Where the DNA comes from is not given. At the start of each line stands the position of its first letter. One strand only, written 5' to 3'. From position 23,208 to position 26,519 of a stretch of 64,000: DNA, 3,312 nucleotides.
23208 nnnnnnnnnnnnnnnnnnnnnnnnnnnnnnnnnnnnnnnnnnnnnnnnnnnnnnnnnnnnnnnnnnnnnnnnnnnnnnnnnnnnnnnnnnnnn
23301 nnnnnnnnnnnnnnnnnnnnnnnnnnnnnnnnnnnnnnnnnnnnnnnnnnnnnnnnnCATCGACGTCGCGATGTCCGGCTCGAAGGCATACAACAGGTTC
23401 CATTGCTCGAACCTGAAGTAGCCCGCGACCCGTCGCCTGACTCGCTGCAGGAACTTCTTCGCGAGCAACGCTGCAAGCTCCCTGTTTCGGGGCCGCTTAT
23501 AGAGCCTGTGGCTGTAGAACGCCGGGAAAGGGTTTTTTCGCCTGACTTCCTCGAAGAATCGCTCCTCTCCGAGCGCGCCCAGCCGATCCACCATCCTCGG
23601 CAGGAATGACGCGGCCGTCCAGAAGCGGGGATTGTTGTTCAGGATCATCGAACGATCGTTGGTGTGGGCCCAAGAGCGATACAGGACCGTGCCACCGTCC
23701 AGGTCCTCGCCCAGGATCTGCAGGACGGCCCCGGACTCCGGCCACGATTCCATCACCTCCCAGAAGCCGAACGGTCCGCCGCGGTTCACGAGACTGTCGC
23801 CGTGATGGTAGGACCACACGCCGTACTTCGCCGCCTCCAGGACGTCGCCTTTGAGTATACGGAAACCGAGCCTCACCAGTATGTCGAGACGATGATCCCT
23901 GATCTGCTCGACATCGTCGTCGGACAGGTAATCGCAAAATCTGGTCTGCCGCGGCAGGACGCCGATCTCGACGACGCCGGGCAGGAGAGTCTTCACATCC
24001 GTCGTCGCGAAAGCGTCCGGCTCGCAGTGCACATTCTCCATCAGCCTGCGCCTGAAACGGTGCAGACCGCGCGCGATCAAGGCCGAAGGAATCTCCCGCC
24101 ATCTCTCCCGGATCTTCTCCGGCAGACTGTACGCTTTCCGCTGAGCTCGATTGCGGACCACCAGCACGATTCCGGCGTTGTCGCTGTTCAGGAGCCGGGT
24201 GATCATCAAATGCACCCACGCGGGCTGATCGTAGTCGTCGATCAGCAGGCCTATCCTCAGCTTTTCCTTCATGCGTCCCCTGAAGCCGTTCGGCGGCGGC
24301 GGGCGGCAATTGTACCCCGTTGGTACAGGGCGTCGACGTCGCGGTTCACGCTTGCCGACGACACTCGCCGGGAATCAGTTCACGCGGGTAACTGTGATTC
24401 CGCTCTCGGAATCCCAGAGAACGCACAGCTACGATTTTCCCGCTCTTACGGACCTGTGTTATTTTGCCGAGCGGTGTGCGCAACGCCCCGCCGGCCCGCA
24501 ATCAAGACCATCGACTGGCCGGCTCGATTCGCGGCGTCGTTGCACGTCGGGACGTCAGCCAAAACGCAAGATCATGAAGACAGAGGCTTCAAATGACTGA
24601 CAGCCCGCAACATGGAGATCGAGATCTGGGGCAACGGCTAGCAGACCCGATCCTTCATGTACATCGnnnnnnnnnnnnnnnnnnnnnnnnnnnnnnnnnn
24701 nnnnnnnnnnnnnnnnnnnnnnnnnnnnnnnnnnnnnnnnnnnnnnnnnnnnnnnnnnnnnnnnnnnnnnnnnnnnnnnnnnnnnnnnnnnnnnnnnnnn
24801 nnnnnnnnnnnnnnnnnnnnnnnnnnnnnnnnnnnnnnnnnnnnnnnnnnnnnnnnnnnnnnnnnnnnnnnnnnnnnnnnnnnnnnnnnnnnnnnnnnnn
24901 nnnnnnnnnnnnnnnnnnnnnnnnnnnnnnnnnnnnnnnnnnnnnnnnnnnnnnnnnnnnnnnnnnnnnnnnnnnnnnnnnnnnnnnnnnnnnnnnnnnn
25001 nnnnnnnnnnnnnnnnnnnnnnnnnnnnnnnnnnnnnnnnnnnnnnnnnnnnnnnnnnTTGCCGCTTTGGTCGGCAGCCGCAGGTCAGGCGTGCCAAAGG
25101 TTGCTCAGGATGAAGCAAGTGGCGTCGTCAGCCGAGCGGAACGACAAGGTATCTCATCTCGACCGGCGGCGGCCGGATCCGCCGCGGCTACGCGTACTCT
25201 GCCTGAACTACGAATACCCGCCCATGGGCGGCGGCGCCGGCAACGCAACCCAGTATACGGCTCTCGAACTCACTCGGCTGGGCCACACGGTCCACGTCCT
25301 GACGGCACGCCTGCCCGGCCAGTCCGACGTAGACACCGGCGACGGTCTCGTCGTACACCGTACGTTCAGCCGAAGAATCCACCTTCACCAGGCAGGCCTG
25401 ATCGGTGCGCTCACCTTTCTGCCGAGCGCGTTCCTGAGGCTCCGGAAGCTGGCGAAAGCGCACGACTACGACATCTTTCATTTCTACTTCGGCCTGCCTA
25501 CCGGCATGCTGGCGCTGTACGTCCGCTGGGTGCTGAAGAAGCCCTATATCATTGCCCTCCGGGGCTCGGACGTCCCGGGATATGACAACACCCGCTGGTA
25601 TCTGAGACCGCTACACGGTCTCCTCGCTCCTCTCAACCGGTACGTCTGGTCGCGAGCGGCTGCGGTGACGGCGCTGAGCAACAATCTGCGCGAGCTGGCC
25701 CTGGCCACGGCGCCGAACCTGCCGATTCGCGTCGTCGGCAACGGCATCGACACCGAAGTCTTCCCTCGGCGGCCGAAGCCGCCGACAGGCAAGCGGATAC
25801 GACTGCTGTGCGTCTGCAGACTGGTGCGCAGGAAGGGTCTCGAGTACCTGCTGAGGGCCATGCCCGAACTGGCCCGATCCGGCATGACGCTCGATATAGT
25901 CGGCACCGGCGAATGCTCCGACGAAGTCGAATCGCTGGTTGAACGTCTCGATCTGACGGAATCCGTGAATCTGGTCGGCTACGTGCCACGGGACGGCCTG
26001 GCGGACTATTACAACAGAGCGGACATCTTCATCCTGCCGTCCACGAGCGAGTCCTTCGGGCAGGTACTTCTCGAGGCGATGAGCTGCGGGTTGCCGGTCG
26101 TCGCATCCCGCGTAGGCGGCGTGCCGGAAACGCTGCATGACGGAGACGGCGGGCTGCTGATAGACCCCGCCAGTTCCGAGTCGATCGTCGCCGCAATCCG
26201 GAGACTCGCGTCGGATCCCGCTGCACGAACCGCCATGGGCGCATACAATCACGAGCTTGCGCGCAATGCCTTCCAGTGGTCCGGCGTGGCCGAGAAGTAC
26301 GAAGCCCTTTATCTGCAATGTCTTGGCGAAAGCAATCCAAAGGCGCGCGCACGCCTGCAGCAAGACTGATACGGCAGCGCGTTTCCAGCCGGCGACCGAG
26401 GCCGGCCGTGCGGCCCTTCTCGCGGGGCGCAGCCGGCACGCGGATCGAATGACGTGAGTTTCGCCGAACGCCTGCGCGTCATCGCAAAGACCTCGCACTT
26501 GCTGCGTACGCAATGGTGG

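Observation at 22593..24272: Formyltransferase-fold domain (Asn replaced by Ser) fused to a beta-propeller-like domain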

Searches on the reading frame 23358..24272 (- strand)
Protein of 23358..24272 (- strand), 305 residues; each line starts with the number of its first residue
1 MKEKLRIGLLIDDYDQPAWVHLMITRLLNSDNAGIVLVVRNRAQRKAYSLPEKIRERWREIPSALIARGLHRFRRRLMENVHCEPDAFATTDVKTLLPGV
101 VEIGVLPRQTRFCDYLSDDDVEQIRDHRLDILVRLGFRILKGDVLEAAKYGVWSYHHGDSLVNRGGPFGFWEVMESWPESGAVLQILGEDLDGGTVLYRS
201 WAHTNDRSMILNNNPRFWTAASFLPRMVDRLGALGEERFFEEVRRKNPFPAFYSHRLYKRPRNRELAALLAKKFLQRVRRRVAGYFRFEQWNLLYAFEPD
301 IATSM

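Call 18: search_solved_structures(query=A3, max_evalue=1, show_alignments=3)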
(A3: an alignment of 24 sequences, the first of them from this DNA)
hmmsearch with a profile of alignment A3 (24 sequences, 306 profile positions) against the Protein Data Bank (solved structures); distinct sequences matched with E-value up to 1: 6.
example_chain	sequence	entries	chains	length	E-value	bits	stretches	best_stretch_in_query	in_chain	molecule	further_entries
4iqf_A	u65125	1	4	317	3.5e-05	26.4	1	119-208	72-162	Methionyl-tRNA formyltransferase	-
5vys_A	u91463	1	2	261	0.094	15.1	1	129-205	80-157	Gdp-mannose 4,6-dehydratase / gdp-4-amino-4,6-dideoxy-d-mannose formyltransferase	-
5vyr_A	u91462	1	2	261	0.095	15.1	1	129-205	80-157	Gdp-mannose 4,6-dehydratase / gdp-4-amino-4,6-dideoxy-d-mannose formyltransferase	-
8fmw_Q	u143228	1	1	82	0.11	15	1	48-111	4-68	30S ribosomal protein S17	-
5vyt_A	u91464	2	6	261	0.37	13.2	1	129-205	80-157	Gdp-mannose 4,6-dehydratase / gdp-4-amino-4,6-dideoxy-d-mannose formyltransferase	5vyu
3tqq_A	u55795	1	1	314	0.52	12.7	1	123-207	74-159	Methionyl-tRNA formyltransferase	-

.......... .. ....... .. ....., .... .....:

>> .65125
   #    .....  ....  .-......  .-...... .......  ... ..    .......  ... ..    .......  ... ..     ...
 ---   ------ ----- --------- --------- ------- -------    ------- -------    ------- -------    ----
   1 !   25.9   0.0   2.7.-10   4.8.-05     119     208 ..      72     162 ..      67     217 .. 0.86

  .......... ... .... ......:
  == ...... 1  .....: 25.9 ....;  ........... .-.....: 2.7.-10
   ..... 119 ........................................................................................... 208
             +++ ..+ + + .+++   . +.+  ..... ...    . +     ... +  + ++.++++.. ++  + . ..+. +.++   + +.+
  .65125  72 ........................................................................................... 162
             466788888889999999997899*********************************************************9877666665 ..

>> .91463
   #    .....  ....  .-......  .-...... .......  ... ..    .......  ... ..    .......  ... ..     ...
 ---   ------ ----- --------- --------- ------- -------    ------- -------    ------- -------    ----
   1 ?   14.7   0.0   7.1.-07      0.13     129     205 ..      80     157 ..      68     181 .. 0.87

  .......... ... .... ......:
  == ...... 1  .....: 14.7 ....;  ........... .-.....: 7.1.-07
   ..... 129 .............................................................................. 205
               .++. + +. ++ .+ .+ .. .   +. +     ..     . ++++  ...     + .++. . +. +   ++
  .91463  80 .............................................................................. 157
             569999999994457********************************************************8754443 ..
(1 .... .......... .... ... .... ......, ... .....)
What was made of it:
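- On Formyl_trans_N (Pfam PF00551) / N10-formyl-THF-dependent formyltransferases: Profile vs PDB sequences: Fmt 3.5e-5 (call 18).
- Checked: A family profile of the N-domain gives E=3.5e-5 (call 18).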

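Call 39: search_protein_representatives(alignment_id=A3)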
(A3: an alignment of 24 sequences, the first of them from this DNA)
Query: 24 sequences, 306 profile positions. Proteins with E-value up to 0.001 (for the whole library): 3744; up to 1e-10: 2591; up to 1e-30: 1161. The best 150 are listed.
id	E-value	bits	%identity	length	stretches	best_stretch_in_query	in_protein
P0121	4.0e-134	463.0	-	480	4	21-194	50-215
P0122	6.4e-126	436.1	-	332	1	3-305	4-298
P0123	2.2e-121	421.2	-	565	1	2-306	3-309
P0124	1.6e-115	402.0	-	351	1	3-306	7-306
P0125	5.6e-115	400.2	-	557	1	1-305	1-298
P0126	1.7e-111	388.7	-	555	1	2-303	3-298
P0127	2.1e-110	385.1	-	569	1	2-305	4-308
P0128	1.1e-109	382.8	-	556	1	2-306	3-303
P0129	1.8e-108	378.8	-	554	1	1-302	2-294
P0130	1.5e-107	375.8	-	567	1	6-305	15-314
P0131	6.1e-107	373.8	-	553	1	3-306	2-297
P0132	1.0e-106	373.0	-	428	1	1-303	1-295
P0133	3.9e-106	371.1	-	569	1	2-306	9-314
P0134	1.2e-103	362.9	-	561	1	3-303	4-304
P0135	6.9e-103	360.5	-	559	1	5-306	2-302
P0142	2.5e-95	335.6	-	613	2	74-306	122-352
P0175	3.5e-87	308.9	-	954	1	5-300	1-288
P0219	3.1e-79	282.8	-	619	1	3-302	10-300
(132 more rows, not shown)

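Call 56: search_protein_families(library=pfam, proteins=[P0175, P0121, P0122, P0124, P0219, P0142, P0132], max_evalue=0.001)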
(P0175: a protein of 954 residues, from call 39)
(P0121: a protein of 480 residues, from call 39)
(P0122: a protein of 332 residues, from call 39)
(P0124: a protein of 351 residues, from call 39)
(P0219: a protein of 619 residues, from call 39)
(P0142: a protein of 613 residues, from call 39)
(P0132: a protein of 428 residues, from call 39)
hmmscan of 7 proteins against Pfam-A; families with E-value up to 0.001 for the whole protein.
P0175 (954 aa): 7 families
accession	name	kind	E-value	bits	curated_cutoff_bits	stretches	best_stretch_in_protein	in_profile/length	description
PF24793.1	GINT1_N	-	1.4e-41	143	27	1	308-515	57-266/304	Glucosamine inositolphosphorylceramide transferase 1, N-terminal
PF00534.26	Glycos_transf_1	-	4.7e-37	127.6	26.4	1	768-924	13-171/172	Glycosyl transferases group 1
PF13692.12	Glyco_trans_1_4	-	5e-35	121.3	27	1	773-911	4-142/142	Glycosyl transferases group 1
PF13439.12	Glyco_transf_4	-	2.6e-17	63.8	28.5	1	584-744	2-170/170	Glycosyltransferase Family 4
PF13579.12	Glyco_trans_4_4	-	8.9e-09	36.3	29.7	1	584-739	1-158/158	Glycosyl transferase 4-like domain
PF13524.12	Glyco_trans_1_2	-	1.1e-06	29.1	25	1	789-937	5-140/144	Glycosyl transferase-like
PF20706.3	GT4-conflict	-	1.5e-05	24.6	26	1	782-931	210-377/385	Family 4 Glycosyltransferase in conflict systems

P0121 (480 aa): 0 families

P0122 (332 aa): 0 families

P0124 (351 aa): 0 families

P0219 (619 aa): 1 family
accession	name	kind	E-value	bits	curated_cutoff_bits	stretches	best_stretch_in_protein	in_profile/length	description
PF24793.1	GINT1_N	-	9.8e-26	90.9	27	1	318-520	57-263/304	Glucosamine inositolphosphorylceramide transferase 1, N-terminal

P0142 (613 aa): 2 families
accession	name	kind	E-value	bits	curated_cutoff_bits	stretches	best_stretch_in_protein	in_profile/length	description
PF24793.1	GINT1_N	-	8.3e-51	173.2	27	1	362-569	56-265/304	Glucosamine inositolphosphorylceramide transferase 1, N-terminal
PF04616.20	Glyco_hydro_43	-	3.1e-11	43.6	32.2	2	355-520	63-233/288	Glycosyl hydrolases family 43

P0132 (428 aa): 1 family
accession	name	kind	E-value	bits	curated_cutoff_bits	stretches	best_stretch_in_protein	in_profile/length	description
PF24793.1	GINT1_N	-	4.1e-24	85.6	27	1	312-422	58-168/304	Glucosamine inositolphosphorylceramide transferase 1, N-terminal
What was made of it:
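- On Glycoside hydrolase family 43 (Pfam PF04616): One member (P0142) scores 43.6 bits but is blade-shifted (call 56).
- The one hit above threshold (P0142, 43.6 bits) is also in a blade-shifted register (call 56).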

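Call 93: search_solved_structures(query=P0142, max_evalue=1, show_alignments=3)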
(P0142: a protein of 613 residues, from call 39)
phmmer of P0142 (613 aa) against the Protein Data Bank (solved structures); distinct sequences matched with E-value up to 1: 9.
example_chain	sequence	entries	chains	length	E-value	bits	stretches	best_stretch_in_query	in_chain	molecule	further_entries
4iqf_A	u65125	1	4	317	0.00026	23.1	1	165-245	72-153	Methionyl-tRNA formyltransferase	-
6pih_A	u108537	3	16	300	0.013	17.5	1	168-259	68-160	Bifunctional polymyxin resistance protein ArnA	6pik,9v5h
1yrw_A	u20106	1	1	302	0.013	17.4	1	168-259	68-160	protein ArnA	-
2bln_A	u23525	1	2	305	0.013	17.4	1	168-259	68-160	PROTEIN YFBG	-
5j63_A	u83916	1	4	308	0.014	17.4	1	168-259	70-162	Bifunctional polymyxin resistance protein ArnA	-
5vys_A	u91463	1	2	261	0.032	16.2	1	176-247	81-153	Gdp-mannose 4,6-dehydratase / gdp-4-amino-4,6-dideoxy-d-mannose formyltransferase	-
5vyr_A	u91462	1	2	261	0.032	16.2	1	176-247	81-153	Gdp-mannose 4,6-dehydratase / gdp-4-amino-4,6-dideoxy-d-mannose formyltransferase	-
5vyt_A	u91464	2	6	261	0.045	15.7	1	176-247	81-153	Gdp-mannose 4,6-dehydratase / gdp-4-amino-4,6-dideoxy-d-mannose formyltransferase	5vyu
1z7e_A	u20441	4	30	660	0.047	15.6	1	168-259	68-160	protein ArnA | Bifunctional polymyxin resistance protein ArnA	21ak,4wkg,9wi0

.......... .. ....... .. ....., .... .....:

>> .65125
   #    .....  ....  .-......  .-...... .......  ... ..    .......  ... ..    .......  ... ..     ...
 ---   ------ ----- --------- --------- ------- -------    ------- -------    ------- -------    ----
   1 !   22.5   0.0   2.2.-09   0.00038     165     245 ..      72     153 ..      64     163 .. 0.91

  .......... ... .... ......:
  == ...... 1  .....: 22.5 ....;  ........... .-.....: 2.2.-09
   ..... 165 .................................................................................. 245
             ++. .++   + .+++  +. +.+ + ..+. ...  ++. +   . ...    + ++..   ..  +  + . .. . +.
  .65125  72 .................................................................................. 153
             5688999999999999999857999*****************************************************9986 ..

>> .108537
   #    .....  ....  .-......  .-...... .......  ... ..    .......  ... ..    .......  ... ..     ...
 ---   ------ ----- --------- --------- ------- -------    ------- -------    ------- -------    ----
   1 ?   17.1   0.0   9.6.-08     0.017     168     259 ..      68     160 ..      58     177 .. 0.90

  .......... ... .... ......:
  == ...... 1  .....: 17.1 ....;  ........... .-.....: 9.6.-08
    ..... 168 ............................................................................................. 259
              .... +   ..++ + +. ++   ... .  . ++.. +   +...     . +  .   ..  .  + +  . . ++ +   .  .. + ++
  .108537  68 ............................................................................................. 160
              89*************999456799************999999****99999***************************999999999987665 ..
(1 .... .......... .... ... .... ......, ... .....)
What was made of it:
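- Checked: A second family member (P0142) hits Fmt at 2.6e-4 and ArnA at 0.013 (call 93).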

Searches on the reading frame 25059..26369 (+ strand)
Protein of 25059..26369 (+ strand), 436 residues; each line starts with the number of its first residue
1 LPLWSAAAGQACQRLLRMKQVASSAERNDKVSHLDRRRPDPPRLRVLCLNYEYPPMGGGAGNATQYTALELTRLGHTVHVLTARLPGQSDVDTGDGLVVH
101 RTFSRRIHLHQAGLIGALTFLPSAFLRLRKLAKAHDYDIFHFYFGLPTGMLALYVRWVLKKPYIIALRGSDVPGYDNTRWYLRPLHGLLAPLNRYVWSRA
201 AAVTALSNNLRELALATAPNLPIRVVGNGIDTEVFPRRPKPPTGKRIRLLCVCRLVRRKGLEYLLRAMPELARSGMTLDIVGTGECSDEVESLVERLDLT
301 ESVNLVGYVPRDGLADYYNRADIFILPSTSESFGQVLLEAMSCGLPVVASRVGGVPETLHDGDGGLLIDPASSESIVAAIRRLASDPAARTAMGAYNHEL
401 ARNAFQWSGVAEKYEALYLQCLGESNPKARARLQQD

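Call 8: search_protein_families(library=pfam, proteins=[window:25059-26369:+], max_evalue=0.001)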
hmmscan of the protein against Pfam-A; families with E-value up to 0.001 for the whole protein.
window:25059-26369:+ (436 aa): 7 families
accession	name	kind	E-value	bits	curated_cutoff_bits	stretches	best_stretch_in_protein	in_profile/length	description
PF00534.26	Glycos_transf_1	-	3.9e-41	140.9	26.4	1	241-397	10-169/172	Glycosyl transferases group 1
PF13692.12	Glyco_trans_1_4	-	2.9e-39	135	27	1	248-386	3-142/142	Glycosyl transferases group 1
PF13439.12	Glyco_transf_4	-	2.4e-20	73.7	28.5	1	58-233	2-169/170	Glycosyltransferase Family 4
PF13579.12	Glyco_trans_4_4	-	3.5e-19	70.1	29.7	1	58-229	1-158/158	Glycosyl transferase 4-like domain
PF20706.3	GT4-conflict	-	7.6e-16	58.5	26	1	205-412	156-383/385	Family 4 Glycosyltransferase in conflict systems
PF13524.12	Glyco_trans_1_2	-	2.4e-11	44.2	25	1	262-414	3-142/144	Glycosyl transferase-like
PF13477.12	Glyco_trans_4_2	-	7.5e-05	23.3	23.4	1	68-179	17-116/139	Glycosyl transferase 4-like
